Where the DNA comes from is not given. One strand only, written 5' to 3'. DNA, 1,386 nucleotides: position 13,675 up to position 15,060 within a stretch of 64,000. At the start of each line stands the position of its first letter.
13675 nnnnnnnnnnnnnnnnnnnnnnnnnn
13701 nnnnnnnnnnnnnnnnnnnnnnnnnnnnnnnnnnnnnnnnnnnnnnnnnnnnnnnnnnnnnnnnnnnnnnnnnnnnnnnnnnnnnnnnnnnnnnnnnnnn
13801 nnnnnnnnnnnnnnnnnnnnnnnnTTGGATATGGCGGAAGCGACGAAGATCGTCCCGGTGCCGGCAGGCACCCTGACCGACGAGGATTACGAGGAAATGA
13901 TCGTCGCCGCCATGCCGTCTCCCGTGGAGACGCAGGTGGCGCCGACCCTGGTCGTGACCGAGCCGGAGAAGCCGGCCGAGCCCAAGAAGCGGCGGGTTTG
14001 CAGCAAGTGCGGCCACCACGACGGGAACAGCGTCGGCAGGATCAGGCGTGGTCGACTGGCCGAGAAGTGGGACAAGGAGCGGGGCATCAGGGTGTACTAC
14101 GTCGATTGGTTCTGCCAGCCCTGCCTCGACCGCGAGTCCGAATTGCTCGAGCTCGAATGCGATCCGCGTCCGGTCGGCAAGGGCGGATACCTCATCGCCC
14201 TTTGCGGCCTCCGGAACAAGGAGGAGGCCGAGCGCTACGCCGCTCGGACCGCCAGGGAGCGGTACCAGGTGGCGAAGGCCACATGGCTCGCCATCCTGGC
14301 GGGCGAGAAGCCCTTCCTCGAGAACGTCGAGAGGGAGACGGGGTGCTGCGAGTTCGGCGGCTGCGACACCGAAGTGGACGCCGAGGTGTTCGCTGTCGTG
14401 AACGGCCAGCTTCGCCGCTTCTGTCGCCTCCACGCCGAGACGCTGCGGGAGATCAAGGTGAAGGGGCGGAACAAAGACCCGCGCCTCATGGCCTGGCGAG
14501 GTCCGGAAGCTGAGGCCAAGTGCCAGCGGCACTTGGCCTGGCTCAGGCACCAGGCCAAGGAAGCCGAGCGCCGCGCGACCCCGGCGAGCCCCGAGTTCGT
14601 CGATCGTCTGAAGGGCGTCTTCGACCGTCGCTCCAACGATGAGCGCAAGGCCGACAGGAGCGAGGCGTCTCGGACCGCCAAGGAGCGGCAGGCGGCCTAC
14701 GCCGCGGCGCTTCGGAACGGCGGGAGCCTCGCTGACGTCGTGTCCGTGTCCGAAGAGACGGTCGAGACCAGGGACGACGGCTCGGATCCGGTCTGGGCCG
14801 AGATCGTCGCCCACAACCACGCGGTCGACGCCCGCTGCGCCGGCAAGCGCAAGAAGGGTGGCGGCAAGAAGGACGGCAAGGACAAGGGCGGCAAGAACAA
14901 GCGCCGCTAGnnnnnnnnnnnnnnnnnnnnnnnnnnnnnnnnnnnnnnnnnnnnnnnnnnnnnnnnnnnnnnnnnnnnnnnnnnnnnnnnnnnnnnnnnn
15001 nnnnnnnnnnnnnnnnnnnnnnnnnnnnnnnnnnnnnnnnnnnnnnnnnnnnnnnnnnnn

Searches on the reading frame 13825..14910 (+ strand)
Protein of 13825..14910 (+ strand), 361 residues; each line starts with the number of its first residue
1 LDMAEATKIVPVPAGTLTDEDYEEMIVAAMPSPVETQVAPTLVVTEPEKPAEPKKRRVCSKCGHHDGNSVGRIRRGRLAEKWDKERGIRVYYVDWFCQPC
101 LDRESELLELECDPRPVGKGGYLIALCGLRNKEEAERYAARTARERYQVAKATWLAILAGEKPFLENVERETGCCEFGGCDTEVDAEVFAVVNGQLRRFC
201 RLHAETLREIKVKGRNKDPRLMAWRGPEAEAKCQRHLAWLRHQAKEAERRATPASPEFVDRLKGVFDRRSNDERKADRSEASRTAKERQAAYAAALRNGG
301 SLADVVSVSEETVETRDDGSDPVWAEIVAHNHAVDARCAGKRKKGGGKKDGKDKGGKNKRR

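Call 4: search_protein_families(library=pfam, proteins=[window:13825-14910:+], max_evalue=0.1)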
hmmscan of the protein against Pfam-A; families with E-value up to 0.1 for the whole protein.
window:13825-14910:+ (361 aa): 1 family
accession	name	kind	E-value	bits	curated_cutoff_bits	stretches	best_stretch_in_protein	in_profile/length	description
PF12752.12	SUZ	-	0.064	14.4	25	0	270-295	22-47/56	SUZ domain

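Call 5: search_protein_families(library=ncbifam, proteins=[window:13825-14910:+], max_evalue=0.1)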
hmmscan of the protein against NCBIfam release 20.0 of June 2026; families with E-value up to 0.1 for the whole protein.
window:13825-14910:+ (361 aa): 0 families
